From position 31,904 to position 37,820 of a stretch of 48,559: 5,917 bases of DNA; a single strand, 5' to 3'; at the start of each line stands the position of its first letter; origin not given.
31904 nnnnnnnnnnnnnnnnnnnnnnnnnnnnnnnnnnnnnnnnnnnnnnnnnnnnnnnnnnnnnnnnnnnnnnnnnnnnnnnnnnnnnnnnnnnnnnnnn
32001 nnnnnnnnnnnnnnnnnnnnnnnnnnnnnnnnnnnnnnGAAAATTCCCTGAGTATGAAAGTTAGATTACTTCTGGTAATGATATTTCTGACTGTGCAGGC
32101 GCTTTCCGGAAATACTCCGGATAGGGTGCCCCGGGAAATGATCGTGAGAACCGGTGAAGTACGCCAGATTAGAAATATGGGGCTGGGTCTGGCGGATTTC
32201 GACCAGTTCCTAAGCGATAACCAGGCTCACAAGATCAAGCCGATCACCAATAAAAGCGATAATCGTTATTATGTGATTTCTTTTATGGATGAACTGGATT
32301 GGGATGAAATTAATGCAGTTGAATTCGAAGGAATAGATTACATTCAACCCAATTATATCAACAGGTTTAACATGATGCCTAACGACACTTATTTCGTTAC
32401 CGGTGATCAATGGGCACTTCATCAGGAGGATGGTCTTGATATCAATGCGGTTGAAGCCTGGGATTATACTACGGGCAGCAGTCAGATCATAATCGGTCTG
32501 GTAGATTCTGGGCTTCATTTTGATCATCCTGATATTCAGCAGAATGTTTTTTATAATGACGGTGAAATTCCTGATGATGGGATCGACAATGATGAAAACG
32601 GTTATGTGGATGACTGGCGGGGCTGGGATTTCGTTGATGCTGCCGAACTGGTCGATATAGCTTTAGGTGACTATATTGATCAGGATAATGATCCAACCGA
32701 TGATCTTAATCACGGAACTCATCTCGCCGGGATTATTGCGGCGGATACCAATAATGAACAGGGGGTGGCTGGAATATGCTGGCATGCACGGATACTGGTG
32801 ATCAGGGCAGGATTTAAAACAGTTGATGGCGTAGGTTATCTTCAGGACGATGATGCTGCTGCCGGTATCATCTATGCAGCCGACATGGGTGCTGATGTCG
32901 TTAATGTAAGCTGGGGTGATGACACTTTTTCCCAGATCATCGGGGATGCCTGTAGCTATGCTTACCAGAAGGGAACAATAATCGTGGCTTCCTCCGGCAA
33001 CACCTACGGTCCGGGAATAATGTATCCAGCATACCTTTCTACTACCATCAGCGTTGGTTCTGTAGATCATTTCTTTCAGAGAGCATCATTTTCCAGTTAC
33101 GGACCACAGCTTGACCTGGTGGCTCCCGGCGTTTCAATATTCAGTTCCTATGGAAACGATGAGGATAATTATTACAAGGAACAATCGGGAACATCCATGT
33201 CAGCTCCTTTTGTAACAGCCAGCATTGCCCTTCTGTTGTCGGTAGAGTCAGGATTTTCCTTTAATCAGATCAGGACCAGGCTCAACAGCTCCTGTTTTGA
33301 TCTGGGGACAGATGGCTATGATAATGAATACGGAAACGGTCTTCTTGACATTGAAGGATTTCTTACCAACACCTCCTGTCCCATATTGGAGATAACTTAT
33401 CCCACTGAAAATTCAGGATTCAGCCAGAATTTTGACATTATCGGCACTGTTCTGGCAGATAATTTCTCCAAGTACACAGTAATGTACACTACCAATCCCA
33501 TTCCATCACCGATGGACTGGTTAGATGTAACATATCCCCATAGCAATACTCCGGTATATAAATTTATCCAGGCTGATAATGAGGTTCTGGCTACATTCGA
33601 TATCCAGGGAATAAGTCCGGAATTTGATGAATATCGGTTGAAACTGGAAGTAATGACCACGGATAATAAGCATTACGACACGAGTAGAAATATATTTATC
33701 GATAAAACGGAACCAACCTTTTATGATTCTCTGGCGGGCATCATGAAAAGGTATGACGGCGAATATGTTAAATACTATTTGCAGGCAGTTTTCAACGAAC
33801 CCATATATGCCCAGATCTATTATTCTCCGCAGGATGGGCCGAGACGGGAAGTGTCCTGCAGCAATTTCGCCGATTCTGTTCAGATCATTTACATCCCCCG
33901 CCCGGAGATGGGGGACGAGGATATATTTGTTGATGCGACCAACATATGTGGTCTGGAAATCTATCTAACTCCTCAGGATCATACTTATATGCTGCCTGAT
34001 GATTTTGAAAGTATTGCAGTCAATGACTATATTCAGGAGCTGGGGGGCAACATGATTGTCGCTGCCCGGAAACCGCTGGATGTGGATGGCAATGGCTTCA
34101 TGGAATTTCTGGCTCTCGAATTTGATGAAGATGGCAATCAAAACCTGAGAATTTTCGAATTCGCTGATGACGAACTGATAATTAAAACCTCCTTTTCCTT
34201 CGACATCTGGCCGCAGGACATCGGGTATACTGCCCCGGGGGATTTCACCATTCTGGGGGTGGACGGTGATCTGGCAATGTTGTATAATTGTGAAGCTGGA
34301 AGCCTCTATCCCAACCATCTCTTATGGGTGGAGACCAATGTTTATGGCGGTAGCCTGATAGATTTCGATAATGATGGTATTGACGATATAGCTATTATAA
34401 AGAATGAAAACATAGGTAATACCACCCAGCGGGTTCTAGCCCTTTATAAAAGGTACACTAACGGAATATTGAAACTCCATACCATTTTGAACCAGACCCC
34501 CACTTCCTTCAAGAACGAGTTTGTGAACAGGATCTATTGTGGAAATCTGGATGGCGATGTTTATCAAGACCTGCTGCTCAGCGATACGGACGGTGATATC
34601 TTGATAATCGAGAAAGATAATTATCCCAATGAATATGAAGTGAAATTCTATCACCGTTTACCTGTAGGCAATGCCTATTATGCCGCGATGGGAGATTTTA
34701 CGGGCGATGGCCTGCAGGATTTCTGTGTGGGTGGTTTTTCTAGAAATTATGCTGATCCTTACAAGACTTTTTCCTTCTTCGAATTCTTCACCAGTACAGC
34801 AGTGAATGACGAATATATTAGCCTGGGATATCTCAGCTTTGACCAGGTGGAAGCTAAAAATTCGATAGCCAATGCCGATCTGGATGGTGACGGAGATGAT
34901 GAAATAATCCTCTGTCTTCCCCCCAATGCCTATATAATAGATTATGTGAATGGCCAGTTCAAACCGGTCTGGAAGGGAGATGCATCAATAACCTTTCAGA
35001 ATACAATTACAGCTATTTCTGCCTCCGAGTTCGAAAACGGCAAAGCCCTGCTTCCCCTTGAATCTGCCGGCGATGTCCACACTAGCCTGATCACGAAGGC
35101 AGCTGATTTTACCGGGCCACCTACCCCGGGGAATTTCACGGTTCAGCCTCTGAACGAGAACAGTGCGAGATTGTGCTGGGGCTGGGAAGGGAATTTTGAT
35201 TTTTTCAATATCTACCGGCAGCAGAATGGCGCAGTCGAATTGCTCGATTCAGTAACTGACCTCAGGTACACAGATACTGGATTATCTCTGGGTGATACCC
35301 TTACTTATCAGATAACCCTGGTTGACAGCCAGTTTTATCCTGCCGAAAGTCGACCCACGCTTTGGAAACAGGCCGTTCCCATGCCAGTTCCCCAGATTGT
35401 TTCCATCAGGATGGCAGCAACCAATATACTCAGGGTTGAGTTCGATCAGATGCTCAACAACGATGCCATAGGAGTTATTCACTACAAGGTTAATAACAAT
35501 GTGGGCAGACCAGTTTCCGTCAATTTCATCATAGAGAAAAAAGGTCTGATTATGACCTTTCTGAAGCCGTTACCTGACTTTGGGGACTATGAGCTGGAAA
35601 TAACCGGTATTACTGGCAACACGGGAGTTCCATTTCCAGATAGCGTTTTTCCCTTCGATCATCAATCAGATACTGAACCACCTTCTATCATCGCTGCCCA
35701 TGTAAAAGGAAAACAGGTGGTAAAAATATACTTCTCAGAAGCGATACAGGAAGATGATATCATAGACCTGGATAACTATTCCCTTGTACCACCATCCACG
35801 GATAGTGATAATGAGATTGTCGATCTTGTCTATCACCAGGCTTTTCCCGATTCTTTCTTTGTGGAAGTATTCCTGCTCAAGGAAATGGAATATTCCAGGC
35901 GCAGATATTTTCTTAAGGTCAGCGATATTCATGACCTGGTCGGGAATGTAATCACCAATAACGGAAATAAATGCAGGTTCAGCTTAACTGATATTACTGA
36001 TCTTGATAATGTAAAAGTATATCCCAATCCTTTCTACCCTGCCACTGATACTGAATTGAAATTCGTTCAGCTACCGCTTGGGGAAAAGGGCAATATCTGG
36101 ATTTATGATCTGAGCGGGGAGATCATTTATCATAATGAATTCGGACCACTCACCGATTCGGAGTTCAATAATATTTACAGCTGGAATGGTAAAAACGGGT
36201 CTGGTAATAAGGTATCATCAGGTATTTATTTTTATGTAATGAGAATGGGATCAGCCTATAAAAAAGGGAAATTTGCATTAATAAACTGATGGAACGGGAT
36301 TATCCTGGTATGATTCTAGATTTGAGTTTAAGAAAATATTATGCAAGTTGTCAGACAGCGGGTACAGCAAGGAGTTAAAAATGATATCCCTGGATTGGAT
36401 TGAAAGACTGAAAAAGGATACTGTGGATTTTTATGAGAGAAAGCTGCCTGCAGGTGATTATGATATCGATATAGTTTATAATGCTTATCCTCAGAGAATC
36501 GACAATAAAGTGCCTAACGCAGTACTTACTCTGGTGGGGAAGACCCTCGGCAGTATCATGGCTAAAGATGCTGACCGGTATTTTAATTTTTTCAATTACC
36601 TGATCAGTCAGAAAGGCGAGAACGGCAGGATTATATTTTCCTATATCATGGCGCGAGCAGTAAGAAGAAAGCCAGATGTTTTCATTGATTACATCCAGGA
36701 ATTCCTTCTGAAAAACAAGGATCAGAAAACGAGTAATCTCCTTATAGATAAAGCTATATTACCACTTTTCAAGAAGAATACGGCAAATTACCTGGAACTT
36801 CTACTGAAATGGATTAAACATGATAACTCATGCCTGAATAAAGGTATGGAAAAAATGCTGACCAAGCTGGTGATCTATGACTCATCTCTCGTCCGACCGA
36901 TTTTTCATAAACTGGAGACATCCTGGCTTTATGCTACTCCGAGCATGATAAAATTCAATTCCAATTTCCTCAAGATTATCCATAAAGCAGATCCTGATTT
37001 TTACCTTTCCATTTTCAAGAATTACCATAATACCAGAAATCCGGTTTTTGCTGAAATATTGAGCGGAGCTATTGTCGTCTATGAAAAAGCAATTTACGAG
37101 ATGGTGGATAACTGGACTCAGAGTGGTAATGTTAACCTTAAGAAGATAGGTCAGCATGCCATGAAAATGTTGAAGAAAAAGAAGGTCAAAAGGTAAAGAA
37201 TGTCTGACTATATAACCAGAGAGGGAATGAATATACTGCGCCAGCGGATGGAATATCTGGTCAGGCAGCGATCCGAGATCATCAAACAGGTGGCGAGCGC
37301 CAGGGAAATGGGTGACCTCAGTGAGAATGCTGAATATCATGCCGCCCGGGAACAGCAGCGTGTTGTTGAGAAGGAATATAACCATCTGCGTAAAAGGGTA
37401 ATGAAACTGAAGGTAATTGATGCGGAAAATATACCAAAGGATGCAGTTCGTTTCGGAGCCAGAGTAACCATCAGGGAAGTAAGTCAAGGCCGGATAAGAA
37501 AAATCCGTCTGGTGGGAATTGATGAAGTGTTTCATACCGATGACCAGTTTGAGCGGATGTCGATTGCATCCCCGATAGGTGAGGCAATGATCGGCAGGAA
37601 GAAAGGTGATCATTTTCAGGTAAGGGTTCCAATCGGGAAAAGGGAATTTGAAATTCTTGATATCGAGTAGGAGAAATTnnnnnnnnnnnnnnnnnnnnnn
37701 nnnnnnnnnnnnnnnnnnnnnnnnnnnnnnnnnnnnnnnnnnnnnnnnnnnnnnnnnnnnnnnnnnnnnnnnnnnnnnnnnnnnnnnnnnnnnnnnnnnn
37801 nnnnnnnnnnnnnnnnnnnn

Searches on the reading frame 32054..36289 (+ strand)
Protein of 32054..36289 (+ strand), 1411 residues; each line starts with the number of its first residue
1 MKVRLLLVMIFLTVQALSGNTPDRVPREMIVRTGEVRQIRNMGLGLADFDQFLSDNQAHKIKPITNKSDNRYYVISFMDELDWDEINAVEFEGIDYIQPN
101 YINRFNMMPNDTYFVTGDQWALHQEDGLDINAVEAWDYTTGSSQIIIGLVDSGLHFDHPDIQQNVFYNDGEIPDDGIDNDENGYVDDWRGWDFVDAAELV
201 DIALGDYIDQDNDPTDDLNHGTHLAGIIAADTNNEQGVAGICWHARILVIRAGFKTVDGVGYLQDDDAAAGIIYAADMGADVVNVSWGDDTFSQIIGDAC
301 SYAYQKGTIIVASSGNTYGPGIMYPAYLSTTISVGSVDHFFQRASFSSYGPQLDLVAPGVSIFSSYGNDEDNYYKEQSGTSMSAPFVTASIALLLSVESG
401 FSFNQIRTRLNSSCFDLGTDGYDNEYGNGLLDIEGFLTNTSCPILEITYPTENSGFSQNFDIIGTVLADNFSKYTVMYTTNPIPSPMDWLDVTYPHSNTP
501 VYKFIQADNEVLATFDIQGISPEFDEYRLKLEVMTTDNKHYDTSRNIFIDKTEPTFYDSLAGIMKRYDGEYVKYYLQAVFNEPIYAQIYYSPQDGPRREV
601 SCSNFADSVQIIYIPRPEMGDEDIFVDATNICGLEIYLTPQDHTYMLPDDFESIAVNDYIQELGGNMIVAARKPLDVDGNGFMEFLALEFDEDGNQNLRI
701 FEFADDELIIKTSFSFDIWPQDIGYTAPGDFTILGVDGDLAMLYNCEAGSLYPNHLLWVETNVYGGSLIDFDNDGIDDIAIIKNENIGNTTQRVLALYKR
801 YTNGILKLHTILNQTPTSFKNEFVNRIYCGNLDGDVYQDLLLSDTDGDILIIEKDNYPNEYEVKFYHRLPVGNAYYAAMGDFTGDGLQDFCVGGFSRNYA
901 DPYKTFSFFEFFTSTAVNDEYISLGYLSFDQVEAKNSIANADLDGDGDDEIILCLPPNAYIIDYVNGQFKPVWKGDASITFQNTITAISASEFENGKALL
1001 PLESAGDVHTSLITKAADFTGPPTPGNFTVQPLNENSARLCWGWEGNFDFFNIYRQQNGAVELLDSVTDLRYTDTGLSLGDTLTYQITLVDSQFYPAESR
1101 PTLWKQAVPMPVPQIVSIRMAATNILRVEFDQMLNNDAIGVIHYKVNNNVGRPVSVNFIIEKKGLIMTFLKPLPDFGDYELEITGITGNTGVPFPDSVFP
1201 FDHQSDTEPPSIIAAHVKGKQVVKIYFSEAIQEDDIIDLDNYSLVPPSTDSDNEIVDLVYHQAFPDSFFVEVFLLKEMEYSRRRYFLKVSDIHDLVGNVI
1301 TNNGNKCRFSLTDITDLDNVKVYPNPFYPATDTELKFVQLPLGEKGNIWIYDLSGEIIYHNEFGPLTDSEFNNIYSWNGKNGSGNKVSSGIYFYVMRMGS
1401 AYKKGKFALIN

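Call 15: search_protein_families(library=pfam, proteins=[window:32054-36289:+], max_evalue=0.00001)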
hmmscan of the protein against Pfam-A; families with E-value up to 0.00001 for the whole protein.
window:32054-36289:+ (1411 aa): 1 family
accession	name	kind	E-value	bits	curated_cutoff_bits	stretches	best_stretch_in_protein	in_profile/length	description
PF00082.27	Peptidase_S8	-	5.3e-51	174.1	21.8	1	143-429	2-288/288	Subtilase family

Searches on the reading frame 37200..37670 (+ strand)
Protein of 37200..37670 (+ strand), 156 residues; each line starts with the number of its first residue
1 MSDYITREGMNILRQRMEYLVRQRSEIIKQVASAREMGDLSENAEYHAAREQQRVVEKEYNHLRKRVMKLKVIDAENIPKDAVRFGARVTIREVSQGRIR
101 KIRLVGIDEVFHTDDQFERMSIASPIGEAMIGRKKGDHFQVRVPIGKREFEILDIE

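Call 15: search_protein_families(library=pfam, proteins=[window:37200-37670:+], max_evalue=0.00001)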
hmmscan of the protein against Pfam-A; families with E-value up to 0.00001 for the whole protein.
window:37200-37670:+ (156 aa): 2 families
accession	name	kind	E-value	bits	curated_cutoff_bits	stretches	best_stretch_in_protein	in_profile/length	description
PF01272.25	GreA_GreB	-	3e-20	72.4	26.9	1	79-156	2-76/77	Transcription elongation factor, GreA/GreB, C-term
PF03449.20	GreA_GreB_N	-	3.1e-20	72.6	24.5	1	4-72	2-71/71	Transcription elongation factor, N-terminal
